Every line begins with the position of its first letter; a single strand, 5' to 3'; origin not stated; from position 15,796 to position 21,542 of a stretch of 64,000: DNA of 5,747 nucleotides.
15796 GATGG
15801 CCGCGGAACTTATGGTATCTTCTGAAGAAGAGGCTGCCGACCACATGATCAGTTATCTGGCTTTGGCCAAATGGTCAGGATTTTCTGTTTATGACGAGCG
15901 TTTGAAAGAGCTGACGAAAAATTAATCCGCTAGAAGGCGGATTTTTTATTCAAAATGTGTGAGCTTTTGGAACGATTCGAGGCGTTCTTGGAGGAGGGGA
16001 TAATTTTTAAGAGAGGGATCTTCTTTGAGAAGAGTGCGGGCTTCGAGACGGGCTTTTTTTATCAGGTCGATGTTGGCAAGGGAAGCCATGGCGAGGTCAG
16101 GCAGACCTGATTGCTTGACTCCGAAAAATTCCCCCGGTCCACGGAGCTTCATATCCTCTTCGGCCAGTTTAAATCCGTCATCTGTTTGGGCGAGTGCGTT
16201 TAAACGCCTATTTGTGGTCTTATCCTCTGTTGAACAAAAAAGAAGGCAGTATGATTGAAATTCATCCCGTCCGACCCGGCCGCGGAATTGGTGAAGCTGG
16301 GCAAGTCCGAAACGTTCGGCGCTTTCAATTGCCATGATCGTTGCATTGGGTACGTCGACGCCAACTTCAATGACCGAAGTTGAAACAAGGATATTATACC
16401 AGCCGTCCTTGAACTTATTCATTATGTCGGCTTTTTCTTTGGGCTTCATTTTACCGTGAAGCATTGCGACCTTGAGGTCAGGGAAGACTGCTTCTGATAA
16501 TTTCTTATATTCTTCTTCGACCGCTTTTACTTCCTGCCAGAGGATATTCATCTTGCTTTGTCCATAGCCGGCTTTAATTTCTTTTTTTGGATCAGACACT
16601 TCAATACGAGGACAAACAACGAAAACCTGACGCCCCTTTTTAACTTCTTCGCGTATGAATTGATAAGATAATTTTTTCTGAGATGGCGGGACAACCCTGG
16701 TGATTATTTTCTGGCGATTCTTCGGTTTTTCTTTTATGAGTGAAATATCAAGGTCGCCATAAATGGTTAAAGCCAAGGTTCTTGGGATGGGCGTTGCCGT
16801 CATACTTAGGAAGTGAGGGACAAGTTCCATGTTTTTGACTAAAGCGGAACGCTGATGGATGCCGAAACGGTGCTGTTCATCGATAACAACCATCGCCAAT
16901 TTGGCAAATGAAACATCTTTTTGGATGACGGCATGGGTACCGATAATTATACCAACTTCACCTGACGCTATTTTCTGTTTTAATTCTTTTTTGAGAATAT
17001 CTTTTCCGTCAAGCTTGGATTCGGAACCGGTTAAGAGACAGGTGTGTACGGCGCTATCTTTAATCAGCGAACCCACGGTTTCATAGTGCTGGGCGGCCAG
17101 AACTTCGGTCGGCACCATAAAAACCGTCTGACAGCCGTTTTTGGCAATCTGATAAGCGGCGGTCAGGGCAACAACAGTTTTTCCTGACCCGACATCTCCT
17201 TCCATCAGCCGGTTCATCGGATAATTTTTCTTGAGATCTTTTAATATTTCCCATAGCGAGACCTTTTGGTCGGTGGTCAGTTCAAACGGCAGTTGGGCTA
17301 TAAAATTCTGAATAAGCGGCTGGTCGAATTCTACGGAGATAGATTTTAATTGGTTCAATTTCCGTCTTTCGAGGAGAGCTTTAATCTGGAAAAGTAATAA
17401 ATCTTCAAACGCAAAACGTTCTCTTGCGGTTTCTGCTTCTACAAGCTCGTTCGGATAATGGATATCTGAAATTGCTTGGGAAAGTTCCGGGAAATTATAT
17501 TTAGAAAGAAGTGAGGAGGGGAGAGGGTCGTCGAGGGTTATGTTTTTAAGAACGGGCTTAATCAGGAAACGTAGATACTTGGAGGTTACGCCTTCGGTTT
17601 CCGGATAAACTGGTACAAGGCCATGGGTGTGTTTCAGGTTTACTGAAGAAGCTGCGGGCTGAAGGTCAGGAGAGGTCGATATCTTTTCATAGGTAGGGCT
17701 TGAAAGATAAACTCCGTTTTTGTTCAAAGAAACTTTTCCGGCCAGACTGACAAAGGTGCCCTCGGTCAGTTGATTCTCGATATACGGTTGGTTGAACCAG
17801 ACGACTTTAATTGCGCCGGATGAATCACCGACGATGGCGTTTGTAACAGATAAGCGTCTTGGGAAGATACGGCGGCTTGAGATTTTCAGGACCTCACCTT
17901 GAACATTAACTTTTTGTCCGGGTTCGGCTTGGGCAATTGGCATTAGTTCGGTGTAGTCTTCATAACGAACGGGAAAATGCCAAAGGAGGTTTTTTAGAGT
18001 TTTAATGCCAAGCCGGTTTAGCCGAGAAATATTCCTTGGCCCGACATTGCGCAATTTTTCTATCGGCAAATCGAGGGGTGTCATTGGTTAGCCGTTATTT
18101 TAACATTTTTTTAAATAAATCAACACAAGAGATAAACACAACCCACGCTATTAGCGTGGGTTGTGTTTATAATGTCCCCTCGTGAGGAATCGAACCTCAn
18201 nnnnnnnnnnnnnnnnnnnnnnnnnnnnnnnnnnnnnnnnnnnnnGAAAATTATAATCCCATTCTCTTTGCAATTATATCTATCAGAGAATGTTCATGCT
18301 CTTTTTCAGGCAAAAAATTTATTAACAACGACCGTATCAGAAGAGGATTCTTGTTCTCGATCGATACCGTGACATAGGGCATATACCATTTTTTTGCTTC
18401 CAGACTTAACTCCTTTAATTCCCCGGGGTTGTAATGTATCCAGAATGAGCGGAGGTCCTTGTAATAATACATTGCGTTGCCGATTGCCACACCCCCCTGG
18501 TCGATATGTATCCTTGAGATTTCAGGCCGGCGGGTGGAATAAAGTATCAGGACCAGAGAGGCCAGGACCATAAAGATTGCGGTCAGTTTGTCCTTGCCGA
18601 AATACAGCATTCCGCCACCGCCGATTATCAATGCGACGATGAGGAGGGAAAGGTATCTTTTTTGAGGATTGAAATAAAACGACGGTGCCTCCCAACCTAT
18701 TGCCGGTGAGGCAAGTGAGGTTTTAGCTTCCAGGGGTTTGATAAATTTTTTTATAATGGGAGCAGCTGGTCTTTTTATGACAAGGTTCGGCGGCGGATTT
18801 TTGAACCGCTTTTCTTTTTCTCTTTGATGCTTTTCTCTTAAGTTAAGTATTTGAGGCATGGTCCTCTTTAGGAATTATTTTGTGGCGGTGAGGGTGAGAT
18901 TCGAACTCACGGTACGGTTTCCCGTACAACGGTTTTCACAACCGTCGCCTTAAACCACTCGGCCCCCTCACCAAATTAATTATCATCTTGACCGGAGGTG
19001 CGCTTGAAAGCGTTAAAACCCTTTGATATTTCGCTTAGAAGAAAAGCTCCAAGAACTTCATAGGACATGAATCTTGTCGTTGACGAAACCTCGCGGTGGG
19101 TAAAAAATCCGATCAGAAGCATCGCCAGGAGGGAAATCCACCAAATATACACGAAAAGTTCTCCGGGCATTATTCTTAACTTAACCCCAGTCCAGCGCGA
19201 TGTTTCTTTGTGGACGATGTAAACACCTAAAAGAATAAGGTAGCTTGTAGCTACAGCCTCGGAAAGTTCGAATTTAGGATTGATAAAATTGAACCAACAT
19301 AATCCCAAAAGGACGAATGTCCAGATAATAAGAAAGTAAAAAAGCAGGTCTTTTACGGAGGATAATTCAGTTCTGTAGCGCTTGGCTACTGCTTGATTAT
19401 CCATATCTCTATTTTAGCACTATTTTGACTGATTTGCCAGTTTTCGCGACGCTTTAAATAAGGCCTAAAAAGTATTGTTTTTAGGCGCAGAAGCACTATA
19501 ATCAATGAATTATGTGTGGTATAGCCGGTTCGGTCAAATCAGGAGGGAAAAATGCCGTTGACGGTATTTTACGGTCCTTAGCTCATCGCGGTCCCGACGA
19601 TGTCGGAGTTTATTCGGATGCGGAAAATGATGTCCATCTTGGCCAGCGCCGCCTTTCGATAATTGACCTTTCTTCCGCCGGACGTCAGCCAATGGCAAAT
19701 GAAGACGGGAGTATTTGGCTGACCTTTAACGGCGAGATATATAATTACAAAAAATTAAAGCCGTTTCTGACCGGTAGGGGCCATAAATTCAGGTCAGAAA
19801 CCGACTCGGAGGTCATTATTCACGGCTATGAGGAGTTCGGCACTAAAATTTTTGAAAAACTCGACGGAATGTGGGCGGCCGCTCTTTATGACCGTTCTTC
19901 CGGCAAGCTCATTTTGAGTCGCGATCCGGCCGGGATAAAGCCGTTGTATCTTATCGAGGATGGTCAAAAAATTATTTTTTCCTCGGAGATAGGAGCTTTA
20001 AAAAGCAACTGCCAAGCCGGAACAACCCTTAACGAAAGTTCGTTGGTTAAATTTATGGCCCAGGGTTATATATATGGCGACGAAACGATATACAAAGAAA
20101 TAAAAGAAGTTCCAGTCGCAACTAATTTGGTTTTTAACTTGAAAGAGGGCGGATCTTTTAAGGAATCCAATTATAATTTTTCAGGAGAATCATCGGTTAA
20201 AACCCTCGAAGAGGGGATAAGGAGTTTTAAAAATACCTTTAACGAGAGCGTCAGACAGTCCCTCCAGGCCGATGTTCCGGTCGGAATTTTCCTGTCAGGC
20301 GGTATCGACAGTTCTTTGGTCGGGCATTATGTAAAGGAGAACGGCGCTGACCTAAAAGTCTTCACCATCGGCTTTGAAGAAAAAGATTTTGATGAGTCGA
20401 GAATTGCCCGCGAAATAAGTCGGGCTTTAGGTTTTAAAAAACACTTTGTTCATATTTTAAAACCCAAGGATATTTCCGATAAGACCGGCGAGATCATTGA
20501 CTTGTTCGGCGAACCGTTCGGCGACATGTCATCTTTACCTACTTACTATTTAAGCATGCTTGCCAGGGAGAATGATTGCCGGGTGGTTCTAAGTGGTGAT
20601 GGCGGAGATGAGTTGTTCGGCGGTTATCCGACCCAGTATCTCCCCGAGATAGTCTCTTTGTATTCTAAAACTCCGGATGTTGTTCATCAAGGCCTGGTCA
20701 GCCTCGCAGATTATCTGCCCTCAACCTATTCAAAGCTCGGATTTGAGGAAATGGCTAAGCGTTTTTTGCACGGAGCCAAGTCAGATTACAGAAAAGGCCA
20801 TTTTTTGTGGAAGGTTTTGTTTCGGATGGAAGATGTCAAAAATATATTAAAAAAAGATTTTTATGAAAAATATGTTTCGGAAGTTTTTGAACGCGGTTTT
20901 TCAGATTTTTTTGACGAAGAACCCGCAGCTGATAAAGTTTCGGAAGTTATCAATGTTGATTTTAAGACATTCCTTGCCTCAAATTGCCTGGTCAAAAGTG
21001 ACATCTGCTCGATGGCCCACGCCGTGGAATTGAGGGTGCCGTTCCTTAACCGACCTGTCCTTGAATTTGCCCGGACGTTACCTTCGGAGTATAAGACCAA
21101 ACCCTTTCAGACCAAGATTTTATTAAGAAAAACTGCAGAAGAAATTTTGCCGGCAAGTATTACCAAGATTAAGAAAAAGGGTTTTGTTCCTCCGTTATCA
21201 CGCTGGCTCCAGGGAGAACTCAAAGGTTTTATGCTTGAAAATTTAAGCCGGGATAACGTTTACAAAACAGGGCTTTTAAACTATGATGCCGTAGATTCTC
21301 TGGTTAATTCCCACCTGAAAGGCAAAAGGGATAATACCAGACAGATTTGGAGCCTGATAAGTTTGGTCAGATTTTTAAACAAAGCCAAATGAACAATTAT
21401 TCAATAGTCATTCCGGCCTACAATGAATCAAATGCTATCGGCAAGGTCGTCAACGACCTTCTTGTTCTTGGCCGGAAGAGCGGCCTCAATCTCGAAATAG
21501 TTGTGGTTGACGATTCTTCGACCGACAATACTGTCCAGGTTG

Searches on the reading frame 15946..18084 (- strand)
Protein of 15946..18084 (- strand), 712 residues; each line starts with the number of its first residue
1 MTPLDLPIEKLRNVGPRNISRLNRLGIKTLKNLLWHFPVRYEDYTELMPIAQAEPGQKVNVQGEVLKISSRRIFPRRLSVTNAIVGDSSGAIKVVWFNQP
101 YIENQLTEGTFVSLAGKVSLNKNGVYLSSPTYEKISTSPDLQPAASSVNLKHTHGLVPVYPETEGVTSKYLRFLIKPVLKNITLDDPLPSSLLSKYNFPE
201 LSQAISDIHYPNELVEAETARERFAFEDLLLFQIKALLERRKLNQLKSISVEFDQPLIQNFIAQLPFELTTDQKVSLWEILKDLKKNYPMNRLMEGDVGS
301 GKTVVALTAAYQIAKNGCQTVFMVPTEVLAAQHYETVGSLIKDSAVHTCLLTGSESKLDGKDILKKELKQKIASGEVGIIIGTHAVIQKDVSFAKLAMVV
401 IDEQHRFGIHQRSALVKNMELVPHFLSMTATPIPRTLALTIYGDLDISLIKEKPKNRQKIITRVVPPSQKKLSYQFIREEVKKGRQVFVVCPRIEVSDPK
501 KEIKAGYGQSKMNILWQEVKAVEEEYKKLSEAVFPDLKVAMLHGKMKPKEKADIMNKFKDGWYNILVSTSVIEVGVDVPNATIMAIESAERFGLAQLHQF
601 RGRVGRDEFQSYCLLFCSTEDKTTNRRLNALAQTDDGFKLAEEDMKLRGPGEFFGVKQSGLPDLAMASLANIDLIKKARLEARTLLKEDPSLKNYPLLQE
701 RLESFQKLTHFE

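Call 64: search_protein_families(library=pfam, proteins=[window:15946-18084:-], max_evalue=0.00001)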
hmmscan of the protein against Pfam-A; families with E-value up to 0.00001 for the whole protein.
window:15946-18084:- (712 aa): 7 families
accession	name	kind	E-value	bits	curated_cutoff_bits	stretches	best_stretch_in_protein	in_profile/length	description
PF17191.10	RecG_wedge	-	1e-24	87.4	23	1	8-179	2-159/162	RecG wedge domain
PF00270.35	DEAD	-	3.5e-21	76.1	26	1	291-437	16-164/167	DEAD/DEAH box helicase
PF00271.37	Helicase_C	-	1.9e-19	70.4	23.5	1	510-606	16-108/110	Helicase conserved C-terminal domain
PF04851.21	ResIII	-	5e-13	49.7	22.5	1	268-432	3-162/164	Type III restriction enzyme, res subunit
PF19833.4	RecG_dom3_C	-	1.2e-11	44.9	26.8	1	634-707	1-78/87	ATP-dependent DNA helicase RecG, domain 3, C-terminal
PF01336.31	tRNA_anti-codon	-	6.7e-07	29.6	27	1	59-133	1-73/75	OB-fold nucleic acid binding domain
PF22590.2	Cas3-like_C_2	-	2.3e-06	28.3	27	0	510-607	3-104/106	CRISPR-associated nuclease/helicase Cas3, C-terminal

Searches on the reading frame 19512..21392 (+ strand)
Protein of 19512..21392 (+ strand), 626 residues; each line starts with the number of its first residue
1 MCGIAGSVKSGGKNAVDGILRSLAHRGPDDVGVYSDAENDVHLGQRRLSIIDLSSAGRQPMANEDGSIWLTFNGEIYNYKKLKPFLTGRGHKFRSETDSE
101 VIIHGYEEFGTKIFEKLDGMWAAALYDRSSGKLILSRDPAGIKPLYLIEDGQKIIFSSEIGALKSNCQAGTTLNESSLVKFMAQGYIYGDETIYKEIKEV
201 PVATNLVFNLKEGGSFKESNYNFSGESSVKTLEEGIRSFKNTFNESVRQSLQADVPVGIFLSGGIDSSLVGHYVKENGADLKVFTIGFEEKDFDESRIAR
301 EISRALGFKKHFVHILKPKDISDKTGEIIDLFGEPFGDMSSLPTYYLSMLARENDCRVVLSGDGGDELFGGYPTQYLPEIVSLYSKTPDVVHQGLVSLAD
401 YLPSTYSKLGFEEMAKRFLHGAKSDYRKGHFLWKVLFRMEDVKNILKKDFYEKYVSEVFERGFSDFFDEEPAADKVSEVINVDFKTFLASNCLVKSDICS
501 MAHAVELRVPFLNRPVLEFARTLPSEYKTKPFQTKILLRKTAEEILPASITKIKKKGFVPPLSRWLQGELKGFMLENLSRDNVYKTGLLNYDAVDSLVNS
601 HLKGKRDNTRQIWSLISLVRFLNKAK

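Call 64: search_protein_families(library=pfam, proteins=[window:19512-21392:+], max_evalue=0.00001)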
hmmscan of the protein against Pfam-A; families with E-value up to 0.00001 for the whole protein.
window:19512-21392:+ (626 aa): 3 families
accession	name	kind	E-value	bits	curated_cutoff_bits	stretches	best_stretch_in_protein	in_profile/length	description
PF00733.27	Asn_synthase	-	1.5e-83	281.8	21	1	240-618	3-349/354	Asparagine synthase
PF13537.11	GATase_7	-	9.9e-41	139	25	1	46-164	2-122/123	Glutamine amidotransferase domain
PF13522.11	GATase_6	-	1.6e-36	125.6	27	1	29-159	2-130/130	Glutamine amidotransferase domain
